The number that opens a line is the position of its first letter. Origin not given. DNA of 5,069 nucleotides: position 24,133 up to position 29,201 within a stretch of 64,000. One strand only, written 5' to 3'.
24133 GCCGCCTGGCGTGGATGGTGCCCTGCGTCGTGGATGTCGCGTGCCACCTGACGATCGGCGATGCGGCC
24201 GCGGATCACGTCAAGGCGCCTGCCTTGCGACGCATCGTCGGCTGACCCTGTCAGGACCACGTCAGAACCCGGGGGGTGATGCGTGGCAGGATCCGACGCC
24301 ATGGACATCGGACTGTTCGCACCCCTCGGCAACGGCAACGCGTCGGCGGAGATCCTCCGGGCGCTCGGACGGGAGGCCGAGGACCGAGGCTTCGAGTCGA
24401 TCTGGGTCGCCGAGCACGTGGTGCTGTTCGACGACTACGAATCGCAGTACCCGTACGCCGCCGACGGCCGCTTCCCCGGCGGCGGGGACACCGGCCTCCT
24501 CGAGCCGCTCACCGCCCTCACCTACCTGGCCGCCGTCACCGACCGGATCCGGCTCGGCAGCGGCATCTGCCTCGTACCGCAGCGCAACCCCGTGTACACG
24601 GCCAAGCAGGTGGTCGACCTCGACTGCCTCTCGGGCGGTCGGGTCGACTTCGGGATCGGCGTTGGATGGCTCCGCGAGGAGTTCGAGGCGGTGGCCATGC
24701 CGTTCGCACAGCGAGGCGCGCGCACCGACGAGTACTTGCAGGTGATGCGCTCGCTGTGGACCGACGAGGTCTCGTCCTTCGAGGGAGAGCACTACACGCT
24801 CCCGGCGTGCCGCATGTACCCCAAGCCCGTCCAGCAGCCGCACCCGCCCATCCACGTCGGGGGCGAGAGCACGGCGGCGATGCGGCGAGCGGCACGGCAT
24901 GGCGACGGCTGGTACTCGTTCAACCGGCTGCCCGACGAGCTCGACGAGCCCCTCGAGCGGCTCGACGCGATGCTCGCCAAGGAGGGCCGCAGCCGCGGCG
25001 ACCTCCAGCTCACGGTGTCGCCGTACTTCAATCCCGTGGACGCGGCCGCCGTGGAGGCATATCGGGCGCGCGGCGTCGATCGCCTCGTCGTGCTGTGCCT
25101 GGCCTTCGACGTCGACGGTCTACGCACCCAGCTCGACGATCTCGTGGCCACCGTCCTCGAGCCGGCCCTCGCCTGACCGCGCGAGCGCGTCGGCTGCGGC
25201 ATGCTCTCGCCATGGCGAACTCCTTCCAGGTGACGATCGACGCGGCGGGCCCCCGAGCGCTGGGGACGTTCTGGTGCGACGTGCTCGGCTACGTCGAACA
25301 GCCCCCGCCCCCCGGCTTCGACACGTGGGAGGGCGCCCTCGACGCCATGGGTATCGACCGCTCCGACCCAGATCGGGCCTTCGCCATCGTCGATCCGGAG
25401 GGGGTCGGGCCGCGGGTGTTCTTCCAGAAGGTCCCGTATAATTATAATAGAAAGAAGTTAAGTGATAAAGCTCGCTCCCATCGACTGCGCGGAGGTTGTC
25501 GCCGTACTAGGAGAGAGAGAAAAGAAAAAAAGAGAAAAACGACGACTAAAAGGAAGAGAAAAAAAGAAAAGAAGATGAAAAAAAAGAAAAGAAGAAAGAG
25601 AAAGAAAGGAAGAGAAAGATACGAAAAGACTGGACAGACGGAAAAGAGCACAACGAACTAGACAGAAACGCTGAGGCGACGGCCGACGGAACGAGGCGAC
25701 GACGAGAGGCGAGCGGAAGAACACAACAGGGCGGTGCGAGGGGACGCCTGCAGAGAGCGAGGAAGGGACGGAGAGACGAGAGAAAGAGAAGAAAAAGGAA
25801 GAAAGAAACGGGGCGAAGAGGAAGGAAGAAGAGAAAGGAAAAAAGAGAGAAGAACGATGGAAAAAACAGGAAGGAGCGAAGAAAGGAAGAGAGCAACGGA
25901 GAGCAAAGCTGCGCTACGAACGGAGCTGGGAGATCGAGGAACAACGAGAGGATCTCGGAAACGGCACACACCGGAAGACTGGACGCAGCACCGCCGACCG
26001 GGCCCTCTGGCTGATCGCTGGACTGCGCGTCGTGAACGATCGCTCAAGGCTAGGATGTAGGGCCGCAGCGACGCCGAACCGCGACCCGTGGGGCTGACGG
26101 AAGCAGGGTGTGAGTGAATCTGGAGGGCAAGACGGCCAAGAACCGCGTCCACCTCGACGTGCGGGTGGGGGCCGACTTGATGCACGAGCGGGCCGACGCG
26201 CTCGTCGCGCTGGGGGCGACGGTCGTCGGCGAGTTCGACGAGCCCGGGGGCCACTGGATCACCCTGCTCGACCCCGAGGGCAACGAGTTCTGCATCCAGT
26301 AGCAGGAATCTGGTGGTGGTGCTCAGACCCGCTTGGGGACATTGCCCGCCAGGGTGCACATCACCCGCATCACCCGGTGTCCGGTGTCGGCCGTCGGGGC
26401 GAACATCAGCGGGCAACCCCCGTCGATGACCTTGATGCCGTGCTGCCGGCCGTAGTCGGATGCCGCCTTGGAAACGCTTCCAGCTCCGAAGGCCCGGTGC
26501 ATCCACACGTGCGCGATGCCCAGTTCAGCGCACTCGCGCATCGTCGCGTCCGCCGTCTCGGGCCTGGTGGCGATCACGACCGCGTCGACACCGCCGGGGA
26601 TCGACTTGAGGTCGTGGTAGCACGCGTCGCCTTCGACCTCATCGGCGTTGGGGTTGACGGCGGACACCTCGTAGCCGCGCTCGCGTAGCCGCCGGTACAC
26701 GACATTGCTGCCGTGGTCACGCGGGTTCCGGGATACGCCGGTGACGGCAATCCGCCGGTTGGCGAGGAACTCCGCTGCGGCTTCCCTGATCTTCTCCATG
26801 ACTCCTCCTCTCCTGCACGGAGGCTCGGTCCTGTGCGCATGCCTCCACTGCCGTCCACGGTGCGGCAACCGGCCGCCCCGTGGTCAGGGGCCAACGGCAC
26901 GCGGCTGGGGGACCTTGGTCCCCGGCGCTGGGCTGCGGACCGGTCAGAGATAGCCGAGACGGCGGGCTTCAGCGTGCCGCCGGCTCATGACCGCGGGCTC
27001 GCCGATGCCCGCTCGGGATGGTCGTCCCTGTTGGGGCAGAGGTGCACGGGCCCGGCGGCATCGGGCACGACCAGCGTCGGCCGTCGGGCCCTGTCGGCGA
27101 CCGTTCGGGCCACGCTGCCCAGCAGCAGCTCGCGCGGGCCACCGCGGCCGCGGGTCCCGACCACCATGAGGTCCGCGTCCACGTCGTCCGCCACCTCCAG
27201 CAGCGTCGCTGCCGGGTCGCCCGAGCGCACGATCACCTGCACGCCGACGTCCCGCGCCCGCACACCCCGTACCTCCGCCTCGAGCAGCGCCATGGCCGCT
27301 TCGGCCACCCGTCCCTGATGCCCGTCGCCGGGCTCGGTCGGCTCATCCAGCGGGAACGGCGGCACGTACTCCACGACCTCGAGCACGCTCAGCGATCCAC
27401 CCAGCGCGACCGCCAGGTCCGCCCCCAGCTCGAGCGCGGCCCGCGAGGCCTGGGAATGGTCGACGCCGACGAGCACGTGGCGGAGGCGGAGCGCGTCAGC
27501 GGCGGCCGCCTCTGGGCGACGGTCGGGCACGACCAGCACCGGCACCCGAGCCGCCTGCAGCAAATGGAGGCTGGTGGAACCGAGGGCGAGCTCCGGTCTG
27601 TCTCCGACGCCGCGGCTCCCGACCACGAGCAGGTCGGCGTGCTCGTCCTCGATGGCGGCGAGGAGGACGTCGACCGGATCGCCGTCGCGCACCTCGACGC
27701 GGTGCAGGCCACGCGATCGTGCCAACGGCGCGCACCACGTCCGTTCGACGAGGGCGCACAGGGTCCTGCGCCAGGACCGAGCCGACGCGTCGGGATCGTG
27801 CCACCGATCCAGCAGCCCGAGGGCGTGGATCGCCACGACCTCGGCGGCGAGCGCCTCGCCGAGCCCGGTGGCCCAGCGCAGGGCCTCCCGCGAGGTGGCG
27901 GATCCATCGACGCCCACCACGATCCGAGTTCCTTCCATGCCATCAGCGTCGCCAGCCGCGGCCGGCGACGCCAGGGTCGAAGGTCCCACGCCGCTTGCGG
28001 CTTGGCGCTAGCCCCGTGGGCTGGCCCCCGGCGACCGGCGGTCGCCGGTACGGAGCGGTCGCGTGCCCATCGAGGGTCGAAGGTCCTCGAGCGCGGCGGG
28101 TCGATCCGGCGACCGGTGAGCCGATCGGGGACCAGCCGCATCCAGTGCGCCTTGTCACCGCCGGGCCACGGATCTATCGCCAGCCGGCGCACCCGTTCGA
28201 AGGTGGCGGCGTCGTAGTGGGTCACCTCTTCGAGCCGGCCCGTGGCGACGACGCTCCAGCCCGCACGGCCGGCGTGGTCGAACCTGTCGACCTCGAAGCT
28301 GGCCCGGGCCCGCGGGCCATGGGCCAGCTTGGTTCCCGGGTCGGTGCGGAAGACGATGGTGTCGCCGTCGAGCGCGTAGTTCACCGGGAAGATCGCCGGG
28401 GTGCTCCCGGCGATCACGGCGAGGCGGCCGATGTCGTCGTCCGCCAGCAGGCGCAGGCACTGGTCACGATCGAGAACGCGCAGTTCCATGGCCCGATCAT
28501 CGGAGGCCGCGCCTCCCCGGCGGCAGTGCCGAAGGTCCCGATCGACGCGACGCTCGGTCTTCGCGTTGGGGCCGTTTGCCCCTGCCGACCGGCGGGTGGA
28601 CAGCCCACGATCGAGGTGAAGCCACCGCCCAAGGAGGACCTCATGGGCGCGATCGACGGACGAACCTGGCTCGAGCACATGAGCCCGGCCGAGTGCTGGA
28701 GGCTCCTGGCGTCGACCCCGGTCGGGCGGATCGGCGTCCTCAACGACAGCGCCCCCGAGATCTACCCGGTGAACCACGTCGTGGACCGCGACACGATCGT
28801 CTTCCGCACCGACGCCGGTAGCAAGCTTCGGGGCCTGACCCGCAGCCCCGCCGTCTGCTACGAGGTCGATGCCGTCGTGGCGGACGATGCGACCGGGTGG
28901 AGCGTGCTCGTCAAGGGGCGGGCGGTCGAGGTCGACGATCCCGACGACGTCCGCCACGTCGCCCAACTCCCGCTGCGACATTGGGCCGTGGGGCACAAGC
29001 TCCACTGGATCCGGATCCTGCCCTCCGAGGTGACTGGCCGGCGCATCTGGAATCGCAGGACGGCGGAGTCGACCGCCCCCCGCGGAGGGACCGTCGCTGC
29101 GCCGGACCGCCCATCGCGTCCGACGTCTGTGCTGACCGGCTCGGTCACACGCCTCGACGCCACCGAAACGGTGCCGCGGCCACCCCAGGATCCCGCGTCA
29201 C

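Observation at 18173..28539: DevR/DevS-centred dormancy-type island with six copies of a DosR-box-like dyad restricted to its promoter gaps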

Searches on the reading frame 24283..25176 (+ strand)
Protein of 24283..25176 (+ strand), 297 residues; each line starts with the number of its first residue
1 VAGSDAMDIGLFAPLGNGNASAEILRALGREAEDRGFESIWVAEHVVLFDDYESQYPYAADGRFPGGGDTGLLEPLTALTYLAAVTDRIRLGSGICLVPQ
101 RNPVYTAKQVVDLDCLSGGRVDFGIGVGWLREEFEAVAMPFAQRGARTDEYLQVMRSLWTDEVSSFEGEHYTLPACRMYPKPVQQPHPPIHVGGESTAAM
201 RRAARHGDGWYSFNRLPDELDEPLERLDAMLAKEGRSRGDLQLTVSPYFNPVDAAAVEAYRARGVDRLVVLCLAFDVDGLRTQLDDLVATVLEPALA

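Call 8: search_protein_families(library=pfam, proteins=[window:24283-25176:+])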
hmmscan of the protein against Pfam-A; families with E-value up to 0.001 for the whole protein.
window:24283-25176:+ (297 aa): 1 family
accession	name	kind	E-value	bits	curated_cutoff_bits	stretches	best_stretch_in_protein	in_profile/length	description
PF00296.26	Bac_luciferase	-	7.3e-60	203.4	27.9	1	7-261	1-242/314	Luciferase-like monooxygenase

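Call 37: search_protein_families(library=ncbifam, proteins=[window:24283-25176:+], max_evalue=0.00001)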
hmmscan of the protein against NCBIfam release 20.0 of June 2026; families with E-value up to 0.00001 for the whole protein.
window:24283-25176:+ (297 aa): 29 families (the best 25 are shown)
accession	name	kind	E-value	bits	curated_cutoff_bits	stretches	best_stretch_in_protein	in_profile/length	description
TIGR03619.1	F420_Rv2161c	subfamily_domain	3.5e-79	265.9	166.9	1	27-270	2-245/247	TIGR03619 family F420-dependent LLM class oxidoreductase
TIGR03560.1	F420_Rv1855c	subfamily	1.4e-44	152.6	231.4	1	19-245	9-226/227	TIGR03560 family F420-dependent LLM class oxidoreductase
TIGR03571.1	lucif_BA3436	subfamily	2.1e-31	109.3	303.9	1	4-230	8-224/304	TIGR03571 family LLM class oxidoreductase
TIGR03621.1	F420_MSMEG_2516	subfamily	1.6e-29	103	213.15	1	75-208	42-171/295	TIGR03621 family F420-dependent LLM class oxidoreductase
TIGR04021.1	LLM_DMSO2_sfnG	equivalog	1.2e-27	97.2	382.95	1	72-237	60-227/350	dimethylsulfone monooxygenase SfnG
TIGR03854.1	F420_MSMEG_3544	hypoth_equivalog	1e-24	87.4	295.6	1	73-290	41-259/290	TIGR03854 family LLM class F420-dependent oxidoreductase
NF002619.0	PRK02271.1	equivalog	6.6e-23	81.5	276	1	75-245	42-209/329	5,10-methylenetetrahydromethanopterin reductase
TIGR03559.1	F420_Rv3520c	subfamily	2.4e-22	79.4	335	1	76-250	41-227/325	LLM class F420-dependent oxidoreductase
TIGR04027.1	LLM_KPN_01858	hypoth_equivalog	6.4e-22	77.9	412.9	1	31-212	28-183/326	putative FMN-dependent luciferase-like monooxygenase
TIGR03612.1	RutA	equivalog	2.7e-20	73.2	498.3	1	73-243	65-240/355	pyrimidine utilization protein A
TIGR03555.1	F420_mer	equivalog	3.2e-20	72.8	348.7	1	77-249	42-212/325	5,10-methylenetetrahydromethanopterin reductase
TIGR03565.1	alk_sulf_monoox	equivalog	4.8e-19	68.6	518.2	1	81-237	61-218/346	FMNH2-dependent alkanesulfonate monooxygenase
NF001939.1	PRK00719.1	subfamily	5.3e-19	68.2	510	1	82-237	62-218/373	alkanesulfonate monooxygenase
TIGR04020.1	seco_metab_LLM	subfamily_domain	3.4e-18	65.9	244.45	1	28-207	24-185/341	MupA/Atu3671 family FMN-dependent luciferase-like monooxygenase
TIGR03860.1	FMN_nitrolo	subfamily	2.9e-17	62.6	279.7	1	21-160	27-161/422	NtaA/DmoA family FMN-dependent monooxygenase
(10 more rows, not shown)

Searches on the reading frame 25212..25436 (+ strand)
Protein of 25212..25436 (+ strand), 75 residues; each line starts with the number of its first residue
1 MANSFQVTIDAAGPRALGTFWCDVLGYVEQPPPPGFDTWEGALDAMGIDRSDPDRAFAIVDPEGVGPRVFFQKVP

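Call 43: search_protein_families(library=pfam, proteins=[window:25212-25436:+], max_evalue=0.001)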
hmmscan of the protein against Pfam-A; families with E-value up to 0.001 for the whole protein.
window:25212-25436:+ (75 aa): 1 family
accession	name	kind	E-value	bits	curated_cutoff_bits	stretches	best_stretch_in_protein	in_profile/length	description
PF18029.7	Glyoxalase_6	-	2.8e-07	31.6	23.6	1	6-75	1-52/106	Glyoxalase-like domain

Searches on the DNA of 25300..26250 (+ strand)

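Call 16: search_rna_families(source=window, start=25300, end=26250, threshold=evalue, max_evalue=1)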
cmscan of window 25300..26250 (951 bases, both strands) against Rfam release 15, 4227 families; matches with E-value up to 1: 0.
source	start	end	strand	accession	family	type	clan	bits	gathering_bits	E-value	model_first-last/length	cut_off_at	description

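Call 54: search_dna_similar(query=window:25437-26122:+, collection=plasmids, mode=distant, max_evalue=0.01, max_rows=10)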
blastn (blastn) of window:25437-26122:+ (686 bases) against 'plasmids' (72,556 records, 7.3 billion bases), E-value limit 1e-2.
No match.

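Call 55: search_dna_similar(query=window:25437-26122:+, collection=phages, mode=distant, max_evalue=0.01, max_rows=10)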
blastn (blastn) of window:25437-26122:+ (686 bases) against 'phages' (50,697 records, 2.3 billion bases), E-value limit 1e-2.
No match.

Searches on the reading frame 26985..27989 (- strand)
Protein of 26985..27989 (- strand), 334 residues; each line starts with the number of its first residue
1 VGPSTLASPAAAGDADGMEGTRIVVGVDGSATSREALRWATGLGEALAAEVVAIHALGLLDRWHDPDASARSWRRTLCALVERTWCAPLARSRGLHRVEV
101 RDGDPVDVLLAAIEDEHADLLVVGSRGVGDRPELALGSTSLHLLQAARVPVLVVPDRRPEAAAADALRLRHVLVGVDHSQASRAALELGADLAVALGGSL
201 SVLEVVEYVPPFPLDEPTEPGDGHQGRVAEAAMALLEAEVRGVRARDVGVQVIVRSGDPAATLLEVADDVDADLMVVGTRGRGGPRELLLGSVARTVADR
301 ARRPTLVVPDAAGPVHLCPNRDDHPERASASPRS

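Call 8: search_protein_families(library=pfam, proteins=[window:26985-27989:-])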
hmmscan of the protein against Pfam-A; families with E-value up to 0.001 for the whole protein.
window:26985-27989:- (334 aa): 1 family
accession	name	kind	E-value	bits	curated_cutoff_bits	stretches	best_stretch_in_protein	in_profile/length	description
PF00582.32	Usp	-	3.9e-51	173.8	24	2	170-309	3-141/141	Universal stress protein family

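Call 37: search_protein_families(library=ncbifam, proteins=[window:26985-27938:-], max_evalue=0.00001)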
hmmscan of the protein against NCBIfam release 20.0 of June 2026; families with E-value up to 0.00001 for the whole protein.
window:26985-27938:- (317 aa): 3 families
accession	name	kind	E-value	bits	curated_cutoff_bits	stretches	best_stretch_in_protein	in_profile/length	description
NF011581.0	PRK15005.1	equivalog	6.7e-08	32.8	166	0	215-291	68-143/144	universal stress protein UspF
NF008380.0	PRK11175.1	equivalog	1.7e-07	30.5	227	1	87-290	95-298/313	universal stress protein UspE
NF012000.0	PRK15456.1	equivalog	8.8e-07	29.1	189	0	233-291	84-141/142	universal stress protein UspG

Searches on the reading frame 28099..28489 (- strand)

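Call 37: search_protein_families(library=ncbifam, proteins=[window:28099-28489:-], max_evalue=0.00001)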
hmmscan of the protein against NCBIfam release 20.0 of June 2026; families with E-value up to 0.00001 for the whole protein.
window:28099-28489:- (130 aa): 0 families

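Call 61: search_protein_families(library=pfam, proteins=[window:28099-28489:-], max_evalue=0.001)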
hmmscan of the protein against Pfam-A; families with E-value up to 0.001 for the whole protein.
window:28099-28489:- (130 aa): 1 family
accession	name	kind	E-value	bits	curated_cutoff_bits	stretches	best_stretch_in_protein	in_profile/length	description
PF12900.13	Pyridox_ox_2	-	5.5e-26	91.6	27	1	7-128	1-140/140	Pyridoxamine 5'-phosphate oxidase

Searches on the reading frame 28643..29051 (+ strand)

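Call 37: search_protein_families(library=ncbifam, proteins=[window:28643-29051:+], max_evalue=0.00001)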
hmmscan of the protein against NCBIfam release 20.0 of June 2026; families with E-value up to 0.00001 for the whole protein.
window:28643-29051:+ (136 aa): 0 families

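Call 61: search_protein_families(library=pfam, proteins=[window:28643-29051:+], max_evalue=0.001)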
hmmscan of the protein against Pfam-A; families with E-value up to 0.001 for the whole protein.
window:28643-29051:+ (136 aa): 2 families
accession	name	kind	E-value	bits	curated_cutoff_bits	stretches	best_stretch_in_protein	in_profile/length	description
PF12900.13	Pyridox_ox_2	-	2.8e-31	108.8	27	1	15-134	2-140/140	Pyridoxamine 5'-phosphate oxidase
PF01243.27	PNPOx_N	-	5.1e-05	24.1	28.1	1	20-125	7-111/120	Pyridoxamine 5'-phosphate oxidase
